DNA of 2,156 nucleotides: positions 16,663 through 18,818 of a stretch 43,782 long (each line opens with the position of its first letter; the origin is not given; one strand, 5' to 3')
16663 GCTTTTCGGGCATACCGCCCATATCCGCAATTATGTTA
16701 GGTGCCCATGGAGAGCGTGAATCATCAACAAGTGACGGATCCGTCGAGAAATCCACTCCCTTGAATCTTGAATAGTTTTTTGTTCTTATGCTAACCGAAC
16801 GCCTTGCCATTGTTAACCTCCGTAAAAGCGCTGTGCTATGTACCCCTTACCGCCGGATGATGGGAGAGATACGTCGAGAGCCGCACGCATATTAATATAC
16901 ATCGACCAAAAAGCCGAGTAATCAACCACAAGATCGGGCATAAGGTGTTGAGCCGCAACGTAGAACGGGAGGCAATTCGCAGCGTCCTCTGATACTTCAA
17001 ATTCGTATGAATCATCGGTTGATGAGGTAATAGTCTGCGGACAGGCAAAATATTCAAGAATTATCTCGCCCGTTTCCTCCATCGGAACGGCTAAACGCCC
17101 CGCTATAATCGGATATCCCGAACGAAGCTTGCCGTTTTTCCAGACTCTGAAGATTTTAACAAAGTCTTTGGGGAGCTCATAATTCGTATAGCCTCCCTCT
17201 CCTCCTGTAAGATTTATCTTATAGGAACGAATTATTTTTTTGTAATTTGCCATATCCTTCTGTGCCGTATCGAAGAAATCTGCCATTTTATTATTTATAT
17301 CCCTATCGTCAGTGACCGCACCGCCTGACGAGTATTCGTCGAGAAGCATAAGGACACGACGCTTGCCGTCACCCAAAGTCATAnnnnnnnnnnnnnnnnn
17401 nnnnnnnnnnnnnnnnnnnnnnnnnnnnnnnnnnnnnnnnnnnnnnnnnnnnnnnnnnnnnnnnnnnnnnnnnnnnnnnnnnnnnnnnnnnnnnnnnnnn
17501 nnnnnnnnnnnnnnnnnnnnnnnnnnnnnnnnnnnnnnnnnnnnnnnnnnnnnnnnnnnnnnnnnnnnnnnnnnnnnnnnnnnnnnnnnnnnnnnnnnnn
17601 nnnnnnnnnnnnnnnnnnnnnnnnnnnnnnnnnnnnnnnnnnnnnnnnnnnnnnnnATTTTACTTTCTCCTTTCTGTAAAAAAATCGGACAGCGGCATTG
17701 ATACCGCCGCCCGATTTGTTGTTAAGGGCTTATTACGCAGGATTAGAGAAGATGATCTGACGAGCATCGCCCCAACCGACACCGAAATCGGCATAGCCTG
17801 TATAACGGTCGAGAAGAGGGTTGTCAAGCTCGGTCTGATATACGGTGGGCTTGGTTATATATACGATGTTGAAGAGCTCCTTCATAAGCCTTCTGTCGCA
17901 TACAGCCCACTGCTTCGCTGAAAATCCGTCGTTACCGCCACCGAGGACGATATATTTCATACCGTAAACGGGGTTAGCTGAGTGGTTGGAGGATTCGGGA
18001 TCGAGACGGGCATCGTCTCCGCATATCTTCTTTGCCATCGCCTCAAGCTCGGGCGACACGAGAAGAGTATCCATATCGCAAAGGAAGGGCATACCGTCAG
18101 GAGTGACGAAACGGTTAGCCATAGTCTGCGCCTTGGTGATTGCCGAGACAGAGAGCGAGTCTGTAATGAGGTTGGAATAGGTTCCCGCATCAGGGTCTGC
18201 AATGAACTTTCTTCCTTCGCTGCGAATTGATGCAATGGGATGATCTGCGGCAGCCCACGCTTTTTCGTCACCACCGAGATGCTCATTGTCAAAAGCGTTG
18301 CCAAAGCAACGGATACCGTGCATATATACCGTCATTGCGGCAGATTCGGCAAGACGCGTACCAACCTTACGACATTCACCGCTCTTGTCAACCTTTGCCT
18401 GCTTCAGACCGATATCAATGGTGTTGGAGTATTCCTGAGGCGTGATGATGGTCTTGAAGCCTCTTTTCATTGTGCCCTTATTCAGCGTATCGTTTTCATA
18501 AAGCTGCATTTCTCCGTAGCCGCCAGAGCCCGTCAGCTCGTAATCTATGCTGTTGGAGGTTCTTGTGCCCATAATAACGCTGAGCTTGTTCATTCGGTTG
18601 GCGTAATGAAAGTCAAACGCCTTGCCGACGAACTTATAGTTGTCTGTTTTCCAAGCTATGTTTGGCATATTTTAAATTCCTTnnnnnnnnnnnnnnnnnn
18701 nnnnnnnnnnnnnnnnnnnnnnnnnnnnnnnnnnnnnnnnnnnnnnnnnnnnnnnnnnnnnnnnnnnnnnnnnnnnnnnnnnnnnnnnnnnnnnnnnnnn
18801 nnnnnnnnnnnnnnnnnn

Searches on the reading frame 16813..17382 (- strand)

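Call 7: search_protein_families(library=phrogs, proteins=[window:16813-17382:-], max_evalue=0.001)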
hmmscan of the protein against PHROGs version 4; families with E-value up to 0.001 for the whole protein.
window:16813-17382:- (189 aa): 1 family
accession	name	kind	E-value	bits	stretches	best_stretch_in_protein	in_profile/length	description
phrog_13046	-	unknown function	3.6e-45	155.1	1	1-178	1-184/193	-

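Call 45: search_protein_families(library=pfam, proteins=[window:16813-17382:-], max_evalue=0.01)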
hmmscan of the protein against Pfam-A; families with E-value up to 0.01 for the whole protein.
window:16813-17382:- (189 aa): 1 family
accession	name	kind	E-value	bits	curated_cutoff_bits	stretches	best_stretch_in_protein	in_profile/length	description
PF24175.2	SU10_adaptor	-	1.2e-07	32.8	27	1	1-84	1-71/194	SU10 adaptor protein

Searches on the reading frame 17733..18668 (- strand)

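Call 7: search_protein_families(library=phrogs, proteins=[window:17733-18668:-], max_evalue=0.001)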
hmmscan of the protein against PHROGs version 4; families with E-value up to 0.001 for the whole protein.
window:17733-18668:- (311 aa): 0 families

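Call 45: search_protein_families(library=pfam, proteins=[window:17733-18668:-], max_evalue=0.01)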
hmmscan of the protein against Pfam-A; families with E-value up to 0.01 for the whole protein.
window:17733-18668:- (311 aa): 1 family
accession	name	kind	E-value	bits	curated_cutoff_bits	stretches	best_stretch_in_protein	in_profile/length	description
PF10124.15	Mu-like_gpT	-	0.0076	16.1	20.1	0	170-228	218-275/289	Mu-like prophage major head subunit gpT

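Call 75: search_protein_families(library=ncbifam, proteins=[window:17736-18668:-], max_evalue=0.1)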
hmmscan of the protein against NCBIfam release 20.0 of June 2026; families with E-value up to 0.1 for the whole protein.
window:17736-18668:- (311 aa): 1 family
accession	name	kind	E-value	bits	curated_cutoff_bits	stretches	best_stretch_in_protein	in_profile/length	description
NF045540.1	scaf_prot_MCP1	exception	0.0037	16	475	1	164-262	502-602/652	ClpP-like prohead protease/major capsid protein fusion protein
